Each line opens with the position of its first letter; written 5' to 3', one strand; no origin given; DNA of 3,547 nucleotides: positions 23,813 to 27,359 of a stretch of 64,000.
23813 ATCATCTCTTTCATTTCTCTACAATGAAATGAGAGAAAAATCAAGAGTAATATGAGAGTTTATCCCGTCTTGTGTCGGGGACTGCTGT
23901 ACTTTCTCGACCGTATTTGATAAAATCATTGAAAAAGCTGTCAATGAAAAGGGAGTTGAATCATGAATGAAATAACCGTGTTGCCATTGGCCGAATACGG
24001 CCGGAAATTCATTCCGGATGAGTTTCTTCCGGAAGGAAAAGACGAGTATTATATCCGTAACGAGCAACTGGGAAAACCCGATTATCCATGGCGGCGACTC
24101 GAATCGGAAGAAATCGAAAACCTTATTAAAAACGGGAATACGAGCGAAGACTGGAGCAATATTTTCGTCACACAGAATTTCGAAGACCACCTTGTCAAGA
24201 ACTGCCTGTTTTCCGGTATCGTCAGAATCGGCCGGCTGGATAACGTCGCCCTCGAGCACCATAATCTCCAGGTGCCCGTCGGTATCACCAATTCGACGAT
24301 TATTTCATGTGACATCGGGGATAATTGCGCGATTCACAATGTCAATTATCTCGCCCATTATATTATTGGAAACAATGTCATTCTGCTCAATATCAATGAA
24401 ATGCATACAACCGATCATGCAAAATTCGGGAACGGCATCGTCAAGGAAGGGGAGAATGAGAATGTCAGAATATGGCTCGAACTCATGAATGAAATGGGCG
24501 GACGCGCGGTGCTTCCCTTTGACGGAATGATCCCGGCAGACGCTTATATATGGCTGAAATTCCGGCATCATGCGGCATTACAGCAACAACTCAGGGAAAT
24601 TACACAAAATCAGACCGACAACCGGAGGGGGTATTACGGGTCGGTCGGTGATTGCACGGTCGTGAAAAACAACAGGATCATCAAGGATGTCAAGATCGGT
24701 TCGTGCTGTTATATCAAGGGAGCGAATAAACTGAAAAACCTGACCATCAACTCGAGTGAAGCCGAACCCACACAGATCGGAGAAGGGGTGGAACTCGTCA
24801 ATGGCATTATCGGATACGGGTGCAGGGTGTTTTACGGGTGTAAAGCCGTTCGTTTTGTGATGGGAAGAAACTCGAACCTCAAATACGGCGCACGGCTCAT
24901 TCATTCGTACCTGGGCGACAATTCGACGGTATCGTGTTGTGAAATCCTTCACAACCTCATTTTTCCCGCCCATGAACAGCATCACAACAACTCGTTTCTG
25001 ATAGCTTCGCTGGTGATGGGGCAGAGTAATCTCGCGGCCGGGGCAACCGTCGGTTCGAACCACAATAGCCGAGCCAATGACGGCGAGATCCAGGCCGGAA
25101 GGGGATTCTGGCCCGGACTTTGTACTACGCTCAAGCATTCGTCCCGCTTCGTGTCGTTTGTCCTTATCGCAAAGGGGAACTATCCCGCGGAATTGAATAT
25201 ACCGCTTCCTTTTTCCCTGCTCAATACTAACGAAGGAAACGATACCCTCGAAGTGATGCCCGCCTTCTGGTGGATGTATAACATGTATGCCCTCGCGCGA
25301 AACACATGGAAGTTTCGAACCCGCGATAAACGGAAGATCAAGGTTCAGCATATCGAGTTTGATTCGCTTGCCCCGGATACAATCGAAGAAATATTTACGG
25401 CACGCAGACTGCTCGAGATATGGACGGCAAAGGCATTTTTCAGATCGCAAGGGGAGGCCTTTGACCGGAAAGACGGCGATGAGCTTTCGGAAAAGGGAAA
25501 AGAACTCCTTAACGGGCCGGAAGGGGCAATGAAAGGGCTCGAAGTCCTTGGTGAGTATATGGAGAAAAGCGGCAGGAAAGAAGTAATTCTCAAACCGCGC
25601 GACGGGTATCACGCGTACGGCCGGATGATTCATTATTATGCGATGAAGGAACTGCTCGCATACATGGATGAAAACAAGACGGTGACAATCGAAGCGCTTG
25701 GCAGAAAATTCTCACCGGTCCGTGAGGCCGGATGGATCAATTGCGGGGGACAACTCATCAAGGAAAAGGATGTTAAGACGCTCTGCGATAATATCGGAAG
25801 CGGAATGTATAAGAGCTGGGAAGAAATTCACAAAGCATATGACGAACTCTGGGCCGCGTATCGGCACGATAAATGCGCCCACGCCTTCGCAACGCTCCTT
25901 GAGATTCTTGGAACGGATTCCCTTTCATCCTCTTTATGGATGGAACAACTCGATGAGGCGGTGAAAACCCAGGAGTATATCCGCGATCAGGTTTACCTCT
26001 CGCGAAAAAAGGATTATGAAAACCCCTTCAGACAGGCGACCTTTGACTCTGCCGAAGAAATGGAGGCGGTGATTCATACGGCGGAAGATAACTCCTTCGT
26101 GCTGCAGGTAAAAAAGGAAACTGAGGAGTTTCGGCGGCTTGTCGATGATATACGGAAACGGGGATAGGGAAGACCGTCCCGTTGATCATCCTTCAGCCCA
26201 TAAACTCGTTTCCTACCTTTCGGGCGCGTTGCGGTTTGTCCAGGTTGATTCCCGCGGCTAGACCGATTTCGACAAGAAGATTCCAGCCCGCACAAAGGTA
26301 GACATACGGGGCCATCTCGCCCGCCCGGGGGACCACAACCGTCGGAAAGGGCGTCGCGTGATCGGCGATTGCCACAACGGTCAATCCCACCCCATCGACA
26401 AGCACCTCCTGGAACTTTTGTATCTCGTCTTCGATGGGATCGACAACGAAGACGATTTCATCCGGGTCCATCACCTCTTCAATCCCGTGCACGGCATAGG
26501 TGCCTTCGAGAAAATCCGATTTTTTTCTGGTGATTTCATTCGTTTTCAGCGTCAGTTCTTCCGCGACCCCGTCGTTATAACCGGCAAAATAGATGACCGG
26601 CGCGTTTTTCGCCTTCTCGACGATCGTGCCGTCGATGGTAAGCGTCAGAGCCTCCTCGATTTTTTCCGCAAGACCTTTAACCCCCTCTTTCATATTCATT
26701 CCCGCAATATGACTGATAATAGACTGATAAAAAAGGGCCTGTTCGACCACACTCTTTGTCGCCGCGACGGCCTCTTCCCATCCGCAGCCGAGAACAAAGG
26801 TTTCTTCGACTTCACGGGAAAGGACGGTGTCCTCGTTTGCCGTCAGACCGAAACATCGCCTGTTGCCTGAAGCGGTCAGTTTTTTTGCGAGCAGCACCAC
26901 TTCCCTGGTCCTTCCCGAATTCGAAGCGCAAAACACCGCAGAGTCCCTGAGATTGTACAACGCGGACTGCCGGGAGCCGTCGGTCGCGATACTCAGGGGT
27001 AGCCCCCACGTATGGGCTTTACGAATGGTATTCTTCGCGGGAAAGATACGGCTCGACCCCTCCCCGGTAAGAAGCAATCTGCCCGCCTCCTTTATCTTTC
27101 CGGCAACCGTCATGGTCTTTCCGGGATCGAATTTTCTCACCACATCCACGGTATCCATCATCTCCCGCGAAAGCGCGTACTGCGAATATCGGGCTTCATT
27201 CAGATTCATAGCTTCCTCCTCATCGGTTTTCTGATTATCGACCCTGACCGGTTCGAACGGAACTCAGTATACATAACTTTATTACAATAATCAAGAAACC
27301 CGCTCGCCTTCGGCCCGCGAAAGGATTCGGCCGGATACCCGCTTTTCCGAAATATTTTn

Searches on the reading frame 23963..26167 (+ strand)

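Call 57: search_protein_families(library=pfam, proteins=[window:23963-26167:+], max_evalue=0.0001)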
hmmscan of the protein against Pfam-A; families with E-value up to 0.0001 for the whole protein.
window:23963-26167:+ (734 aa): 1 family
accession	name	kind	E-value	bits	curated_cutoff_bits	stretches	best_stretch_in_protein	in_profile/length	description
PF16314.11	DUF4954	-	2.6e-61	208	26.2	1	43-485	1-430/433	Domain of unknown function (DUF4954)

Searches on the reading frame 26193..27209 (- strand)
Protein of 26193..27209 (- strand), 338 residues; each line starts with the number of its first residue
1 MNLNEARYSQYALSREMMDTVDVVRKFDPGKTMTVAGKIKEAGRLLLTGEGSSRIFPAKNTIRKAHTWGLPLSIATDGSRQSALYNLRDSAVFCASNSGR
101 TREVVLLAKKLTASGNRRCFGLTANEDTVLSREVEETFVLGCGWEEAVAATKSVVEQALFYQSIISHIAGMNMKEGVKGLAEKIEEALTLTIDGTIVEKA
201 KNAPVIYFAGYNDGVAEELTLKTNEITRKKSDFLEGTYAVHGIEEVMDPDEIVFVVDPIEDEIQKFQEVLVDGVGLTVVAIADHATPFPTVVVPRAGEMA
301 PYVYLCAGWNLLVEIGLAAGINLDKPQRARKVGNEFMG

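Call 57: search_protein_families(library=pfam, proteins=[window:26193-27209:-], max_evalue=0.0001)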
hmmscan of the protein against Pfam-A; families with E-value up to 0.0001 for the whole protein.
window:26193-27209:- (338 aa): 1 family
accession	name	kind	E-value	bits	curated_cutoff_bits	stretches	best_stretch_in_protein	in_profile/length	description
PF01380.27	SIS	-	8.7e-11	42.2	25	1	39-164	2-128/131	SIS domain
